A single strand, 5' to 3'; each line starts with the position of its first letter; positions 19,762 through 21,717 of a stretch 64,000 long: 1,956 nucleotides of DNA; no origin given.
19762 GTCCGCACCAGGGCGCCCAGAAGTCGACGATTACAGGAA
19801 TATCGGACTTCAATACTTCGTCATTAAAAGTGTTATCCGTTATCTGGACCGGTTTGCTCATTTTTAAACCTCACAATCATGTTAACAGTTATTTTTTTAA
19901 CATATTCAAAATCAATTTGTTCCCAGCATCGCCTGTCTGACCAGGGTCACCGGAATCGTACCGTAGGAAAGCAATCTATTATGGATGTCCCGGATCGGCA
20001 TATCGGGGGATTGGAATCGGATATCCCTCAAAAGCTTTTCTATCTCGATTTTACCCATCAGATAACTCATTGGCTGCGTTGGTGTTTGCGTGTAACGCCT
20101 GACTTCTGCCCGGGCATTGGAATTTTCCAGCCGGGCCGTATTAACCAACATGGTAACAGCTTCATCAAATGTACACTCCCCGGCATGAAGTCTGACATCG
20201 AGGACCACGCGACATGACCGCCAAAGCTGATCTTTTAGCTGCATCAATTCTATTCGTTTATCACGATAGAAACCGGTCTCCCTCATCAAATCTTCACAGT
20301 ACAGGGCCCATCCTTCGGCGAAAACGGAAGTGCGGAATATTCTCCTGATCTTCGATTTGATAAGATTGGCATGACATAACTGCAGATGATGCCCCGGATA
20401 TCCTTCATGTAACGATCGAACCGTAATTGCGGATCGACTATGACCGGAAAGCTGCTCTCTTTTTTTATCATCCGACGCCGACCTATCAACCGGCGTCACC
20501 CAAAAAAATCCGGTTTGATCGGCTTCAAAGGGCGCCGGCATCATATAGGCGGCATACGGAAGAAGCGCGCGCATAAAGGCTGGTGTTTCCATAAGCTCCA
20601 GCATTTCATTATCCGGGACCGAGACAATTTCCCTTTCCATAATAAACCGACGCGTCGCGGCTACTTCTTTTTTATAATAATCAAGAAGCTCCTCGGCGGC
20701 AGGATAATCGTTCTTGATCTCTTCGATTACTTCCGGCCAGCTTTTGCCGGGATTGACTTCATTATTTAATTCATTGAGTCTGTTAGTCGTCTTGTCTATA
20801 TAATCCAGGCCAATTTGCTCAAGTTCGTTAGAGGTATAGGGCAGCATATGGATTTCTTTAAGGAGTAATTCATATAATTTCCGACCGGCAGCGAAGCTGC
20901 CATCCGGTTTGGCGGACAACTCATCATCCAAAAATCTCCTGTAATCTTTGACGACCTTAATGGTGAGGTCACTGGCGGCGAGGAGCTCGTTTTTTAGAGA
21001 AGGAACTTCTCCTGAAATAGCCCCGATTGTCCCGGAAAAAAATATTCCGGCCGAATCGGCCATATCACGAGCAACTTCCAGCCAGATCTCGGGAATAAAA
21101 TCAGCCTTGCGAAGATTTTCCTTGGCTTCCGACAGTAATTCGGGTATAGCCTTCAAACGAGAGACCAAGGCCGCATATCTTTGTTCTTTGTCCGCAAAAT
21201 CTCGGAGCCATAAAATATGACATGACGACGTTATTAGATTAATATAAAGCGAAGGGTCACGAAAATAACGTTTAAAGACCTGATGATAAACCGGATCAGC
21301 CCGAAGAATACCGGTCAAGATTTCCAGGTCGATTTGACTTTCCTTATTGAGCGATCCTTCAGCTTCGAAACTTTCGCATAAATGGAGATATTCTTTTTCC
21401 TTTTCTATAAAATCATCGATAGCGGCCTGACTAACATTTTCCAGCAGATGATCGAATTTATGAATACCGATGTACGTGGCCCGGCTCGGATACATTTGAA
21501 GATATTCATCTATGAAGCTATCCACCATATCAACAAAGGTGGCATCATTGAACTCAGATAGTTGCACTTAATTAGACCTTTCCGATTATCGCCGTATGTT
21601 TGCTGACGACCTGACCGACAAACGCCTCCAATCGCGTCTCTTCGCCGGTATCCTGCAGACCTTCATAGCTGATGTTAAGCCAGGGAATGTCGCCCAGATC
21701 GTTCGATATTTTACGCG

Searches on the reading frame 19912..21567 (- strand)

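Call 12: search_protein_families(library=pfam, proteins=[window:19912-21567:-], max_evalue=0.001)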
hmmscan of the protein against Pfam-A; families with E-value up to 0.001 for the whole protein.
window:19912-21567:- (551 aa): 1 family
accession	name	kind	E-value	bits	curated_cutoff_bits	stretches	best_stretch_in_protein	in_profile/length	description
PF05960.17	DUF885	-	3.9e-91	307.7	32.4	1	27-547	1-532/532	Bacterial protein of unknown function (DUF885)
